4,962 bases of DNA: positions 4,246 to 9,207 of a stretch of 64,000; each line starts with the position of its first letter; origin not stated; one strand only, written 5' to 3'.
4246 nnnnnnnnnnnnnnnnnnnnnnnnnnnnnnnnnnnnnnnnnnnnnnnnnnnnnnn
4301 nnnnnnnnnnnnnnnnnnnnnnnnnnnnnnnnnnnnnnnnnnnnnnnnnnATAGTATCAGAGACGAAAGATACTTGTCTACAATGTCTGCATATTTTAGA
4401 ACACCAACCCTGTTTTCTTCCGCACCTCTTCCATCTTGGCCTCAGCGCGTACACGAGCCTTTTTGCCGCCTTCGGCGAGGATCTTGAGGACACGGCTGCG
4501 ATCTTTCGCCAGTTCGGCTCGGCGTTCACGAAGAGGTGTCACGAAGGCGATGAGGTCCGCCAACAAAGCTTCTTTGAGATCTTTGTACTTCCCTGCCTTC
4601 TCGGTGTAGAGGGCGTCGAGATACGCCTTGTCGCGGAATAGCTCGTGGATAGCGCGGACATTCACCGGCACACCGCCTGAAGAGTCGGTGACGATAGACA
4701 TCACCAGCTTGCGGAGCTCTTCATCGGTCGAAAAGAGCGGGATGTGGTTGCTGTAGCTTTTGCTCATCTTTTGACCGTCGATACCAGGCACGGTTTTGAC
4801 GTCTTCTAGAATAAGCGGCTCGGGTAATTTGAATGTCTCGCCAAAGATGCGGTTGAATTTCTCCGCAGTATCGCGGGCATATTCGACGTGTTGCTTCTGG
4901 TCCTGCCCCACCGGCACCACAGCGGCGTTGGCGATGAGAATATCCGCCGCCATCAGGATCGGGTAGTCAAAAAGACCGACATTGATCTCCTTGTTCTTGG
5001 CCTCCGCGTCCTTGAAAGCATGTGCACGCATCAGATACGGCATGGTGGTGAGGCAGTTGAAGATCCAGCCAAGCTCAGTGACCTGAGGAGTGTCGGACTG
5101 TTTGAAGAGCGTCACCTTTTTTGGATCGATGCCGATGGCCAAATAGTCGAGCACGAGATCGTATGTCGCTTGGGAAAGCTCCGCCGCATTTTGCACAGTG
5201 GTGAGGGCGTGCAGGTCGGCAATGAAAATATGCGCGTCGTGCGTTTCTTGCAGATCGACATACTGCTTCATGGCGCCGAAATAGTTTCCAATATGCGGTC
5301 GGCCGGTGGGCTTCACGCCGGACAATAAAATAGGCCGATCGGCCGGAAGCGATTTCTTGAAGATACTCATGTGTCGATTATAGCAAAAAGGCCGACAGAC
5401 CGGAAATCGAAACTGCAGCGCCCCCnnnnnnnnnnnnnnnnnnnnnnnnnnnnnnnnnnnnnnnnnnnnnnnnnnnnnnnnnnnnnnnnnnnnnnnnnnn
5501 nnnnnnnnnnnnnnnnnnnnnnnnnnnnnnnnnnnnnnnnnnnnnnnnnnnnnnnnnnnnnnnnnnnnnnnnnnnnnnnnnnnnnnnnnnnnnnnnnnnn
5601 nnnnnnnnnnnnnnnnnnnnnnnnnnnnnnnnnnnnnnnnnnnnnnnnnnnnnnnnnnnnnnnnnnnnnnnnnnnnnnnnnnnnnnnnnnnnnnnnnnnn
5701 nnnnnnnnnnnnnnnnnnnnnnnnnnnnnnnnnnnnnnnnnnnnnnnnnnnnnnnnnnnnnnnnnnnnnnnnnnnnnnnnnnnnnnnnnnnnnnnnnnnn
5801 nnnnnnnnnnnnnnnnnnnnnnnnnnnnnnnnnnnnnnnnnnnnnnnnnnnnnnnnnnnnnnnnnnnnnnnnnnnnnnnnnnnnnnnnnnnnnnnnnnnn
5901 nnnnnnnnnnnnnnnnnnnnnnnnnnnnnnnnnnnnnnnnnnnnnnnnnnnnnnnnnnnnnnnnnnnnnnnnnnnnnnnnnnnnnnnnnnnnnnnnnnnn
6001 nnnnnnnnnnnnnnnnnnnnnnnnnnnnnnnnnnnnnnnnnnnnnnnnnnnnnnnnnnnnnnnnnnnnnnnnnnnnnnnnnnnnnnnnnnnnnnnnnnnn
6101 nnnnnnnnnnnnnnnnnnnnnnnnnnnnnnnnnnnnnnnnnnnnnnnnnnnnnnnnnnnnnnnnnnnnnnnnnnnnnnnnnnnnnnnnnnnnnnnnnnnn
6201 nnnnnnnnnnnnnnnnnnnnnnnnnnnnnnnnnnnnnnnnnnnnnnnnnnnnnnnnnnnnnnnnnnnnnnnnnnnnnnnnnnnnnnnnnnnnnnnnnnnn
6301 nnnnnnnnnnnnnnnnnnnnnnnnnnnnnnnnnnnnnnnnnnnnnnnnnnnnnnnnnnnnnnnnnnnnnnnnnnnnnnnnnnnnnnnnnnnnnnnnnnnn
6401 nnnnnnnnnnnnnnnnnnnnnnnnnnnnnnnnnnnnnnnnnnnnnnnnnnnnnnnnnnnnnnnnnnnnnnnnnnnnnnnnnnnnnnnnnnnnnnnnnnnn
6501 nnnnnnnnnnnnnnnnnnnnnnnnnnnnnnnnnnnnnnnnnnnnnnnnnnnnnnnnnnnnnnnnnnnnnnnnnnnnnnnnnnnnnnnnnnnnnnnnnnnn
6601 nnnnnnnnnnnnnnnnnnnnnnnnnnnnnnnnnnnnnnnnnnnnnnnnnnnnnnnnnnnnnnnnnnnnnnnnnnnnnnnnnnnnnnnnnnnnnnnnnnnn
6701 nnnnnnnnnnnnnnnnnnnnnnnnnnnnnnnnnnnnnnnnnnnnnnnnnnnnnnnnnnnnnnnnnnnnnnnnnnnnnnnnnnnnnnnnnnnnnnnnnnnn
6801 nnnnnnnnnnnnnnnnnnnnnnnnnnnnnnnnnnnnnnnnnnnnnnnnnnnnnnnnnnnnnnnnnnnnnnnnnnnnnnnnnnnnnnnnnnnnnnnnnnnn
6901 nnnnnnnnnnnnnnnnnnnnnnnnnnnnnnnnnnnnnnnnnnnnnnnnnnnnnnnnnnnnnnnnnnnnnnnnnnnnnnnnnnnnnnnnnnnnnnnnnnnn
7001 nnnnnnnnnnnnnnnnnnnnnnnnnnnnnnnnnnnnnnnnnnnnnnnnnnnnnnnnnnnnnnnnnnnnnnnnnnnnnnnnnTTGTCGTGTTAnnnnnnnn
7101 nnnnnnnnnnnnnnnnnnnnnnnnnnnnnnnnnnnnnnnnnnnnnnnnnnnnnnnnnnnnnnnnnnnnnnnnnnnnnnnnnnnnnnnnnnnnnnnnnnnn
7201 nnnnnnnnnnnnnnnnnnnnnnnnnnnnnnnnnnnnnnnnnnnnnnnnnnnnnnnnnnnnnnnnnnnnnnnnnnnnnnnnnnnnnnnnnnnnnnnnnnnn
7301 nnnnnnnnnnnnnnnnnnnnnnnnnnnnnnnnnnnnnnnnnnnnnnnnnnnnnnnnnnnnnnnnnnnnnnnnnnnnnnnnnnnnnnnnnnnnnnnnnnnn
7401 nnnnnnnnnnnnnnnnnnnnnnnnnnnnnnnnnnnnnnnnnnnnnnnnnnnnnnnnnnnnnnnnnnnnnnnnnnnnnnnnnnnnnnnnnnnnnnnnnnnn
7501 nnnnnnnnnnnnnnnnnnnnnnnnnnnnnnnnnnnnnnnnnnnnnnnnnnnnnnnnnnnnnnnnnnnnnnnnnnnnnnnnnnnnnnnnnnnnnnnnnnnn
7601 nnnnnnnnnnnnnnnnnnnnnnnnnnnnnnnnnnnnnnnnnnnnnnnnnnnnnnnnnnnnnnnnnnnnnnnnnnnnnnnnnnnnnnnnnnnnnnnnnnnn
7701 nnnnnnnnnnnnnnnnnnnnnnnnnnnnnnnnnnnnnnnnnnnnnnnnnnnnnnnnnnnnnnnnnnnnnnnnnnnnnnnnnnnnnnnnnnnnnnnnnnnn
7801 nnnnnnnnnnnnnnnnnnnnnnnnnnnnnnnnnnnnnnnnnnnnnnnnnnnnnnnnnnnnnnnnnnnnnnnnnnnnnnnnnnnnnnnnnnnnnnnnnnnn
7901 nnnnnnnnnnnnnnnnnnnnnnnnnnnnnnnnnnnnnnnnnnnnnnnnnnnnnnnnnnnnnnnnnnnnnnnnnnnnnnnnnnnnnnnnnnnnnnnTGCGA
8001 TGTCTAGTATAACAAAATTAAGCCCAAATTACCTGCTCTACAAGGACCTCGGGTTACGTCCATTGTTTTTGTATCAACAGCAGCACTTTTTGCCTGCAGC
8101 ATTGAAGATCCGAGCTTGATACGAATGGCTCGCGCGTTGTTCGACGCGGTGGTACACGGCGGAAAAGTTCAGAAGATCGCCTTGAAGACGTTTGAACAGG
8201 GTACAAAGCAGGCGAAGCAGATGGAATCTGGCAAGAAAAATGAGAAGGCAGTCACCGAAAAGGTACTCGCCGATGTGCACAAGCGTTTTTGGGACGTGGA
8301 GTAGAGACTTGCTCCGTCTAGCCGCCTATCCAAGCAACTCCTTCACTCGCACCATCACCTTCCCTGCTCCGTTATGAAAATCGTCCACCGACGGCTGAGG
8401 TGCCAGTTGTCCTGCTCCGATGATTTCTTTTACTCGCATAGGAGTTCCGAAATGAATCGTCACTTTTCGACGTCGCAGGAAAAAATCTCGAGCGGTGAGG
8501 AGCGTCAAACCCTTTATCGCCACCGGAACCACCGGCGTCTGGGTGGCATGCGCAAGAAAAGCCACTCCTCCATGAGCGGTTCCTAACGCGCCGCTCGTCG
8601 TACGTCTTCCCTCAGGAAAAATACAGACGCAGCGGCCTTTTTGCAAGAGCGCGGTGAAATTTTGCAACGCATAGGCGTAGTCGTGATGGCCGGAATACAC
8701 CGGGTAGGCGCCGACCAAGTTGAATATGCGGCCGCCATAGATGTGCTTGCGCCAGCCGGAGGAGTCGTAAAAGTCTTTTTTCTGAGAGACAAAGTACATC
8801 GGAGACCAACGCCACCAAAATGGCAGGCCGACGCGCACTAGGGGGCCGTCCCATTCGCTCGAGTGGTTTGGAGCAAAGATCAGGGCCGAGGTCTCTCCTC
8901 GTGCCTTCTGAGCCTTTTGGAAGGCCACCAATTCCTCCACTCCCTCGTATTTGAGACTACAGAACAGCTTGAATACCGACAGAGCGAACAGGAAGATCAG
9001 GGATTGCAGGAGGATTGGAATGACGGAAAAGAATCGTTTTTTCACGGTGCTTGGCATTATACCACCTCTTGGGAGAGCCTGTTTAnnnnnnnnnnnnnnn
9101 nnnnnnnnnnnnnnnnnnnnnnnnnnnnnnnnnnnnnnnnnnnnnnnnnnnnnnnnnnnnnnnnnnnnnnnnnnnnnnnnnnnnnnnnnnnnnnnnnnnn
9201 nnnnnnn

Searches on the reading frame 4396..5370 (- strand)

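Call 47: search_protein_families(library=pfam, proteins=[window:4396-5370:-], max_evalue=0.001)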
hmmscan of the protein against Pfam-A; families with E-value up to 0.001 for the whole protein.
window:4396-5370:- (324 aa): 1 family
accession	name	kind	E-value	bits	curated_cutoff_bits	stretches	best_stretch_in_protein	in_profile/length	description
PF00579.31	tRNA-synt_1b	-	1.2e-62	212.3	21.1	1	12-266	5-263/292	tRNA synthetases class I (W and Y)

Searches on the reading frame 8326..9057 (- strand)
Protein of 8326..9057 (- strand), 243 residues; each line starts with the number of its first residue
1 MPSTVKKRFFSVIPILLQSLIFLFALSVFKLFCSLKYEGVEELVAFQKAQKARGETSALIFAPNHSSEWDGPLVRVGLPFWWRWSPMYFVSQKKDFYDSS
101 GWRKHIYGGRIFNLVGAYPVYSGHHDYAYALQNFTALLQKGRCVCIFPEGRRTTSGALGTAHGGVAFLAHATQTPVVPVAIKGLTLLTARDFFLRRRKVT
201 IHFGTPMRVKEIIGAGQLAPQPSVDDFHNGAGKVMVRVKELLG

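Call 47: search_protein_families(library=pfam, proteins=[window:8326-9057:-], max_evalue=0.001)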
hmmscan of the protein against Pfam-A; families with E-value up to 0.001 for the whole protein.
window:8326-9057:- (243 aa): 1 family
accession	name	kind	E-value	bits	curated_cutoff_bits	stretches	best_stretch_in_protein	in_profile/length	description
PF01553.26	Acyltransferase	-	9.1e-16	58.3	23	1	56-182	13-132/132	Acyltransferase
